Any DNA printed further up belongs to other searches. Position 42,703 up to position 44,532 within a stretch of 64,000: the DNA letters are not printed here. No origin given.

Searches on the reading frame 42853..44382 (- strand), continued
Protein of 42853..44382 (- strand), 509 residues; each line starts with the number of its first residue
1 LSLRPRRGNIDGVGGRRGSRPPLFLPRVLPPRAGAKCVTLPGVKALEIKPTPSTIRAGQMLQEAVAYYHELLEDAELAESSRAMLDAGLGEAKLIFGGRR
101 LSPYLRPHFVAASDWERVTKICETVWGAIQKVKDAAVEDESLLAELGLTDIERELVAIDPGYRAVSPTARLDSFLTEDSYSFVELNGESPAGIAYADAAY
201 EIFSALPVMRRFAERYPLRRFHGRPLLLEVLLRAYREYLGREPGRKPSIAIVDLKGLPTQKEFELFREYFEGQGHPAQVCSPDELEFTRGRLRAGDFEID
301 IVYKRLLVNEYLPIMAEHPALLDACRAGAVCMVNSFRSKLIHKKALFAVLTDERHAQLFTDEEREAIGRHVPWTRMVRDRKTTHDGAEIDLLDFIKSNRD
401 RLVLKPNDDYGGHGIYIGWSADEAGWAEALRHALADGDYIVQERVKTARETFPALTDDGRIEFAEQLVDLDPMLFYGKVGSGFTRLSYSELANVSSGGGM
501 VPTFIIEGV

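Call 32: find_encoding_contigs(protein=P0370, flank=6000, max_places=1)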
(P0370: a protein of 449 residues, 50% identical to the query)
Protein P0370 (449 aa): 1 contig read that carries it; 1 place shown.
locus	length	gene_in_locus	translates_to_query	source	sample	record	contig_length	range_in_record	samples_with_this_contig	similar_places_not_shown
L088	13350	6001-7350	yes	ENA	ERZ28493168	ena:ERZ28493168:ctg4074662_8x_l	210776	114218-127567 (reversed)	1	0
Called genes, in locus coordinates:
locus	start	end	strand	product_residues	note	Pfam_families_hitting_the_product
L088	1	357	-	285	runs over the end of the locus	PF00941:FAD_binding_5, PF03450:CO_deh_flav_C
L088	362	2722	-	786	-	PF01315:Ald_Xan_dh_C, PF02738:MoCoBD_1, PF20256:MoCoBD_2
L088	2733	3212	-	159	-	PF00111:Fer2 (weak), PF01799:Fer2_2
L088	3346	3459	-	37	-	-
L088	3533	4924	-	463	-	PF00682:HMGL-like, PF22617:HCS_D2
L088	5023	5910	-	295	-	PF23564:EF-hand_FSTL1 (faint), PF00036:EF-hand_1 (faint), PF10591:SPARC_Ca_bdg (faint), PF13202:EF-hand_5 (faint), PF13405:EF-hand_6 (faint), PF13499:EF-hand_7 (faint), PF13833:EF-hand_8 (faint)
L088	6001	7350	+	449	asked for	PF14403:CP_ATPgrasp_2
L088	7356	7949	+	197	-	-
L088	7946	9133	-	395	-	-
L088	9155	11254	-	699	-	PF07494:Reg_prop (faint)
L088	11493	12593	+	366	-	PF04107:GCS2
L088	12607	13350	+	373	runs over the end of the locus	-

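Call 33: find_encoding_contigs(protein=P0401, flank=6000, max_places=1)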
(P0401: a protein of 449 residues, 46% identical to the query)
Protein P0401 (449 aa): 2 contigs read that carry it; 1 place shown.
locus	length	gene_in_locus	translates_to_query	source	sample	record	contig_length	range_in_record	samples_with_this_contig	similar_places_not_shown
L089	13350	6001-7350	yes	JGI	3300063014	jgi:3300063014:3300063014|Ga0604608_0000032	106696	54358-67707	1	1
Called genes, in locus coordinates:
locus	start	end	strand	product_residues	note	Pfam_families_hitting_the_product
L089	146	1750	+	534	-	PF02366:PMT, PF13231:PMT_2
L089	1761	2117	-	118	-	-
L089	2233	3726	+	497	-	PF00773:RNB, PF18614:RNase_II_C_S1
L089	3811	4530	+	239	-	PF00756:Esterase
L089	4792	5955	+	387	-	-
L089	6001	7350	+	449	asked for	PF14403:CP_ATPgrasp_2 (weak)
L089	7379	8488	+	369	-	PF04107:GCS2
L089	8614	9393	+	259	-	PF07722:Peptidase_C26, PF00117:GATase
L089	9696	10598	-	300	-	PF00756:Esterase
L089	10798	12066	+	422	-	PF17170:DUF5128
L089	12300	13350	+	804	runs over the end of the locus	PF13620:CarboxypepD_reg, PF07715:Plug, PF00593:TonB_dep_Rec_b-barrel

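Call 34: find_encoding_contigs(protein=P0431, flank=6000, max_places=1)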
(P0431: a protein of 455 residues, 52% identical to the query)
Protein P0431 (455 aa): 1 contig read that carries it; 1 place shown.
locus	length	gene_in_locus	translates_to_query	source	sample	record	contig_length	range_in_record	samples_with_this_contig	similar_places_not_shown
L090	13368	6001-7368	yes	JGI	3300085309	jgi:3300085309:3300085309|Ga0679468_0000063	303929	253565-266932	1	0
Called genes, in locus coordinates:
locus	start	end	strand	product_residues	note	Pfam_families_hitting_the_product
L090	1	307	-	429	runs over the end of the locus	PF13091:PLDc_2, PF00614:PLDc (faint), PF13091:PLDc_2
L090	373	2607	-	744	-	PF13185:GAF_2 (weak), PF13492:GAF_3 (faint), PF01590:GAF (weak), PF13185:GAF_2 (weak), PF00990:GGDEF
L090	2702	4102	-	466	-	PF00682:HMGL-like, PF22617:HCS_D2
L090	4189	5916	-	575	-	-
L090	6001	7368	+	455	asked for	PF14403:CP_ATPgrasp_2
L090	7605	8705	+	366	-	PF04107:GCS2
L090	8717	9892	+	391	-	-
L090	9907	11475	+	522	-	PF24923:ATP-grasp_IQCH, PF02655:ATP-grasp_3 (weak), PF24923:ATP-grasp_IQCH, PF18105:PGM1_C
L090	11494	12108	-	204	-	-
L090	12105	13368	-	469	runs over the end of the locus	PF01743:PolyA_pol, PF12627:PolyA_pol_RNAbd (weak)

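Call 41: search_protein_families(library=pfam, proteins=[L084:8570-9529:+, L090:8717-9892:+, L082:9568-10539:+, L086:4734-5960:+, L088:7356-7949:+, L082:8801-9514:+], max_evalue=10)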
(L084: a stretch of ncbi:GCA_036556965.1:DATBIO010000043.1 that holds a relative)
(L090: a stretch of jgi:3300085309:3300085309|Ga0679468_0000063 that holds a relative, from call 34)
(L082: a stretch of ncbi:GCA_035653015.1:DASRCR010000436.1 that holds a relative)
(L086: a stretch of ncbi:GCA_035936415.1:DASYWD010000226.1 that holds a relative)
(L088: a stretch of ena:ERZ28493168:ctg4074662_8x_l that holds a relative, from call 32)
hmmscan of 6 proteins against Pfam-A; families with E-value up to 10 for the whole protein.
L084:8570-9529:+ (319 aa): 0 families

L090:8717-9892:+ (391 aa): 0 families

L082:9568-10539:+ (323 aa): 1 family
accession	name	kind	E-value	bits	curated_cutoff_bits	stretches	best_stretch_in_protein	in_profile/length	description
PF02222.28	ATP-grasp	-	0.017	15.2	27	1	130-243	21-137/179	ATP-grasp domain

L086:4734-5960:+ (408 aa): 1 family
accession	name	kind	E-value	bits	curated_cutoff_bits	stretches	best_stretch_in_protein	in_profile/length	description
PF02786.22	CPSase_L_D2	-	0.34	10.8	19.8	1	135-177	33-75/211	Carbamoyl-phosphate synthase L chain, ATP binding domain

L088:7356-7949:+ (197 aa): 0 families

L082:8801-9514:+ (237 aa): 2 families
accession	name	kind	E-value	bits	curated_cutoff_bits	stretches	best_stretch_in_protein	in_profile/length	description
PF00756.26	Esterase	-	5.3e-07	30.1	22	1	82-231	86-242/251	Putative esterase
PF07859.19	Abhydrolase_3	-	0.016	15.4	25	1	181-226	163-208/210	alpha/beta hydrolase fold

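Call 43: search_solved_structures(query=L084:8570-9529:+, max_evalue=10, show_alignments=1)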
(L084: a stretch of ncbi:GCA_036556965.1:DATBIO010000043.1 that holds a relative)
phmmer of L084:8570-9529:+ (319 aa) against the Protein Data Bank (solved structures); distinct sequences matched with E-value up to 10: 0.

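Call 56: predict_structure(alignment_id=A3)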
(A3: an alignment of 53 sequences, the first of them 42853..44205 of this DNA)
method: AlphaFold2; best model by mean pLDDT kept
length: 450 residues; sequences in the alignment: 53
mean_pLDDT: 92.5   pTM: 0.91
mean pLDDT of the five models: 92.5, 91.5, 91.0, 90.4, 89.1
residues with pLDDT >= 90: 365; 70-90: 72; 50-70: 10; < 50: 3
segments of 3 or more residues with pLDDT < 50: 435-437
pLDDT, mean of each block of 10 residues (from residue 1): 93 96 92 80 92 96 97 92 93 95 93 91 90 91 97 96 96 98 97 90 93 98 97 98 95 95 97 96 95 95 97 96 94 96 91 75 92 94 92 89 91 95 89 59 88
secondary structure, 60 per line:
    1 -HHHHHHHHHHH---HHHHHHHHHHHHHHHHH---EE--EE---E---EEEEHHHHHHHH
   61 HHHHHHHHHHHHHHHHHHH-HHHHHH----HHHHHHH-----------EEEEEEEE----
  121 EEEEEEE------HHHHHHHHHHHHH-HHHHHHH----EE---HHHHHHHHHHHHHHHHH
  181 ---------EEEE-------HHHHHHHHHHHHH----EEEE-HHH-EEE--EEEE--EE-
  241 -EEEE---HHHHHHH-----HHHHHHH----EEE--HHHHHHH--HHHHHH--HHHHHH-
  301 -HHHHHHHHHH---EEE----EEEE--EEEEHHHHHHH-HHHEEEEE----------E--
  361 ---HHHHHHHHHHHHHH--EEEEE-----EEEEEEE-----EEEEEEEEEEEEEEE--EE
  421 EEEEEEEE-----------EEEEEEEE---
elements in order: H2-12 H16-32 E49-52 H53-79 H81-86 H91-97 E109-116 E121-127 H134-146 H148-154 H164-180 E190-193 H201-213 E218-221 E227-229 E232-235 E242-245 H249-255 H261-267 E272-274 H277-283 H286-291 H294-299 H302-311 E315-317 E322-325 E328-331 H332-338 E343-347 H364-377 E380-384 E390-396 E402-416 E419-428 E440-447

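Call 60: fold_search(model_id=the predicted structure, library=pdb)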
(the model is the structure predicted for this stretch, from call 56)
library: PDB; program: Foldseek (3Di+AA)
matches with E <= 10: 923; with E <= 0.001: 58
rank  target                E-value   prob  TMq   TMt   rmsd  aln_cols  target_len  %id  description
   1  8fbz_A                2.5e-17  1.00  0.67  0.65   6.2       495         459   12  Crystal Structure of apo human Glutathione Synthetase Y270E (released 2024-05-08)
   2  3n6x                  3.1e-17  1.00  0.60  0.60   6.6       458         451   18  Crystal structure of a Putative glutathionylspermidine synthase (Mfla_0391) from METHYLOBACILLUS FLAGELLATUS KT at 2.35  (released 2010-06-09)
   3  8fbz_B                3.7e-17  1.00  0.69  0.68   5.8       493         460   13  Crystal Structure of apo human Glutathione Synthetase Y270E (released 2024-05-08)
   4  3kak_A                3.0e-16  1.00  0.62  0.63   8.4       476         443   15  Structure of homoglutathione synthetase from Glycine max in open conformation with gamma-glutamyl-cysteine bound. (released 2009-12-22)
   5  3kal_B                3.5e-16  1.00  0.70  0.67   5.3       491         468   16  Structure of homoglutathione synthetase from Glycine max in closed conformation with homoglutathione, ADP, a sulfate i (released 2009-12-22)
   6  3kal_A                4.7e-16  1.00  0.69  0.67   5.7       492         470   16  Structure of homoglutathione synthetase from Glycine max in closed conformation with homoglutathione, ADP, a sulfate i (released 2009-12-22)
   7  3kaj_B                7.0e-16  1.00  0.65  0.66   7.3       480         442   15  Apoenzyme structure of homoglutathione synthetase from Glycine max in open conformation (released 2009-12-22)
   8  1m0w_A                1.2e-15  1.00  0.67  0.64   6.4       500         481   14  Yeast Glutathione Synthase Bound to gamma-glutamyl-cysteine, AMP-PNP and 2 Magnesium Ions (released 2002-12-11)
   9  2hgs                  1.6e-15  1.00  0.71  0.69   5.3       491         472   14  HUMAN GLUTATHIONE SYNTHETASE (released 1999-06-22)
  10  1m0t_A                2.5e-15  1.00  0.58  0.58   8.1       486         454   14  Yeast Glutathione Synthase (released 2002-12-11)
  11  2io7_B                3.6e-15  1.00  0.61  0.48   6.2       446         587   14  E. coli Bifunctional glutathionylspermidine synthetase/amidase Incomplex with Mg2+ and AMPPNP (released 2006-12-12)
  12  7uk6                  5.0e-15  1.00  0.63  0.71   5.6       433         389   14  Apo form of YjfC from Escherichia coli K-12 (released 2023-02-15)
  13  1m0w_B                6.6e-15  1.00  0.67  0.63   6.5       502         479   14  Yeast Glutathione Synthase Bound to gamma-glutamyl-cysteine, AMP-PNP and 2 Magnesium Ions (released 2002-12-11)
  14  2io8_B                7.0e-15  1.00  0.62  0.48   5.8       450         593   14  E. coli Bifunctional glutathionylspermidine synthetase/amidase Incomplex with Mg2+ and ADP (released 2006-12-12)
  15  5oet_B                7.9e-15  1.00  0.61  0.65   6.0       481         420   14  The structure of a glutathione synthetase like-effector (GSS30) from Globodera pallida in apoform. (released 2018-04-25)
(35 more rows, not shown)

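Call 61: search_solved_structures(query=A1, max_evalue=10, show_alignments=4)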
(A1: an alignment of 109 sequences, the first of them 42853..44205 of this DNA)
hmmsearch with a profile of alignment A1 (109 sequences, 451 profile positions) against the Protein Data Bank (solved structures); distinct sequences matched with E-value up to 10: 14.
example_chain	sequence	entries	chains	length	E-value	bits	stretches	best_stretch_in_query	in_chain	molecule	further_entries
3n6x_A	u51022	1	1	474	4.5e-17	65.1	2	327-448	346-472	Putative glutathionylspermidine synthase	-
9cjn_A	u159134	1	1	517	9.1e-12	47.7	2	277-444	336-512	Ligase Cp1B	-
3o98_A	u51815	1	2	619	2e-07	33.4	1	55-261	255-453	Bifunctional glutathionylspermidine synthetase/amidase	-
2io7_A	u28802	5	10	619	2e-07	33.4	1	55-261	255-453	Bifunctional glutathionylspermidine synthetase/amidase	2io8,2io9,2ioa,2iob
7uk8_A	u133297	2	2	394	1.9e-06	30.1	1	56-141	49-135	Putative acid--amine ligase YgiC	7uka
7uk6_A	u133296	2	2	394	0.00012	24.1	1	57-141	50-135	Putative acid--amine ligase YjfC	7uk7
3kaj_A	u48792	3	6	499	0.035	16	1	95-360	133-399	Homoglutathione synthetase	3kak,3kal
7uv8_V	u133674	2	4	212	0.053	15.5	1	57-165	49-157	E3 ubiquitin-protein ligase BRE1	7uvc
2f1r_A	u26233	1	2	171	0.13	14.1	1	216-315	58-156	molybdopterin-guanine dinucleotide biosynthesis protein B (mobB)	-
4nad_B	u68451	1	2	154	0.14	14.1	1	67-151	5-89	Regulation of nuclear pre-mRNA domain-containing protein 1B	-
4fla_A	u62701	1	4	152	0.17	13.8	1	67-151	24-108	Regulation of nuclear pre-mRNA domain-containing protein 1B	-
6sw4_A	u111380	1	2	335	0.61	12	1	103-183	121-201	Arabinose binding protein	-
5k2m_A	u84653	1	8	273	0.63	11.9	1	410-444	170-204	RimK-related lysine biosynthesis protein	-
3iey_B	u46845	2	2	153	1.1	11.2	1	172-211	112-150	NEQ261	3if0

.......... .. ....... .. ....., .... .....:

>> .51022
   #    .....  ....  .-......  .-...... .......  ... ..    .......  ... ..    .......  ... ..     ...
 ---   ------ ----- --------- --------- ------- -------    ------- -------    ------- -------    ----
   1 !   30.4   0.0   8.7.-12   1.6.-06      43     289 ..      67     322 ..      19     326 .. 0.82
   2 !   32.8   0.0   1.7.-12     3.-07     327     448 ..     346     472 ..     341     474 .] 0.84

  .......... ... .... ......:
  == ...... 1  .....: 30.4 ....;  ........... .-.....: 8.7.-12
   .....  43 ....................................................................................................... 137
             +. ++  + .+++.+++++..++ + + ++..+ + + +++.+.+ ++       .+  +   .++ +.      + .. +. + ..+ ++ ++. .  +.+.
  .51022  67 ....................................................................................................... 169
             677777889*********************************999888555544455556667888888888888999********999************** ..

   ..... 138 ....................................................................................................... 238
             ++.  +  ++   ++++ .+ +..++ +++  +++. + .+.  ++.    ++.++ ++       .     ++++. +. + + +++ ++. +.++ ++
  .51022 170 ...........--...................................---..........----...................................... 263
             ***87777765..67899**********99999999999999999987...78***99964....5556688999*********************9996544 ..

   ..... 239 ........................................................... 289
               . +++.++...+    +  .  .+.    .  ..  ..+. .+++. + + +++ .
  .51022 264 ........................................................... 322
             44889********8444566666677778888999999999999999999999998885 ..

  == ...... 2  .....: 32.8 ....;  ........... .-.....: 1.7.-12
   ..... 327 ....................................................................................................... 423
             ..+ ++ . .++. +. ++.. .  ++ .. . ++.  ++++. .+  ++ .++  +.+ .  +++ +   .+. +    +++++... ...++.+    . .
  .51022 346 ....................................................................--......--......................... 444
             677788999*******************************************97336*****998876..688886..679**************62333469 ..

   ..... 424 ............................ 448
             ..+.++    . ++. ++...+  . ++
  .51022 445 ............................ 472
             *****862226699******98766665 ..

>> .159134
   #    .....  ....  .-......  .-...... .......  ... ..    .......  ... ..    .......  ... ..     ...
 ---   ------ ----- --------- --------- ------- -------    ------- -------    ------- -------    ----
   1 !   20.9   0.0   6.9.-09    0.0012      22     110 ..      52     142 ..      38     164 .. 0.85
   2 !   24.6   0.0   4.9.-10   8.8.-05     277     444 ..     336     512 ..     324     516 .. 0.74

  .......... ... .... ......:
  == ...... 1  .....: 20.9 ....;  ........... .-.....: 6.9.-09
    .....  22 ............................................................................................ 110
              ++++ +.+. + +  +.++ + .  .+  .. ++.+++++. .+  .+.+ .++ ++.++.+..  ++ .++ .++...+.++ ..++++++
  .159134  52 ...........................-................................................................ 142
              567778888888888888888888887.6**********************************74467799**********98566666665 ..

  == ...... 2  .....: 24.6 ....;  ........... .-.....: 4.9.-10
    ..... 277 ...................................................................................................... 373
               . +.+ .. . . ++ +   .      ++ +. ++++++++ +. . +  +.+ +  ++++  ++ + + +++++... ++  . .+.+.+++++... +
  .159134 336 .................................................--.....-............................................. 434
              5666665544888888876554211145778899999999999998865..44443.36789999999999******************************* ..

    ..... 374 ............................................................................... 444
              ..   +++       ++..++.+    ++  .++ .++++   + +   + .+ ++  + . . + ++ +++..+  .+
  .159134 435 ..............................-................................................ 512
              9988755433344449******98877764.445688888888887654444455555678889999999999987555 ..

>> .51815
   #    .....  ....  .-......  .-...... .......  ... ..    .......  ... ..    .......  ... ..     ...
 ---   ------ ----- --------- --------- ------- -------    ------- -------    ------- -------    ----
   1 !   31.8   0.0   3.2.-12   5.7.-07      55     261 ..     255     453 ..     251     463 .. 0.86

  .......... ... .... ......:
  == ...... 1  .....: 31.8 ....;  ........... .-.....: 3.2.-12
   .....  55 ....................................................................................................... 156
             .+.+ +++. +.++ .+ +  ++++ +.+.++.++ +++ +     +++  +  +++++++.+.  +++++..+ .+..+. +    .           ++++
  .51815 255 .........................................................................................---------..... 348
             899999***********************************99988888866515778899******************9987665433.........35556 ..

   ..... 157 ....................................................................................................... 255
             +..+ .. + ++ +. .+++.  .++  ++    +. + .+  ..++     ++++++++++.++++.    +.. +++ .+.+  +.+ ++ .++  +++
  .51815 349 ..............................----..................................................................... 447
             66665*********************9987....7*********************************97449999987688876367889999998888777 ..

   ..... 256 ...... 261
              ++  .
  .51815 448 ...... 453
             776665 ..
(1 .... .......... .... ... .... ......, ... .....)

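Call 67: find_encoding_contigs(protein=P0424, flank=6000, max_places=1)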
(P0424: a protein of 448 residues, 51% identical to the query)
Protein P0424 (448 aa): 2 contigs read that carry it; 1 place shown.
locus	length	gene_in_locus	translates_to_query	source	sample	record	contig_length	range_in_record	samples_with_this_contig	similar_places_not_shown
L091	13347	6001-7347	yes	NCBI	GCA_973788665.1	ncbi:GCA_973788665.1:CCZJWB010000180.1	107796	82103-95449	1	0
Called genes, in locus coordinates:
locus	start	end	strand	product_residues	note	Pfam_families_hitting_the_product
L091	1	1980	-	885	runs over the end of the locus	PF12704:MacB_PCD, PF02687:FtsX, PF12704:MacB_PCD, PF02687:FtsX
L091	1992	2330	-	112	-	PF03551:PadR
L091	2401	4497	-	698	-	PF01590:GAF (weak), PF13185:GAF_2, PF13492:GAF_3 (faint), PF13185:GAF_2, PF00990:GGDEF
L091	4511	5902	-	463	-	PF00682:HMGL-like, PF22617:HCS_D2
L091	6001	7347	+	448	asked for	PF14403:CP_ATPgrasp_2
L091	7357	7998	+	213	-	PF13505:OMP_b-brl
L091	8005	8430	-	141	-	PF02566:OsmC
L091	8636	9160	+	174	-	-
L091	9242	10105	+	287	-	PF09362:DUF1996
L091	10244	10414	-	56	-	-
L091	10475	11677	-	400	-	PF00884:Sulfatase, PF01663:Phosphodiest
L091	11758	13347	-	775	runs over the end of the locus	PF00069:Pkinase, PF07714:PK_Tyr_Ser-Thr, PF03109:ABC1 (weak)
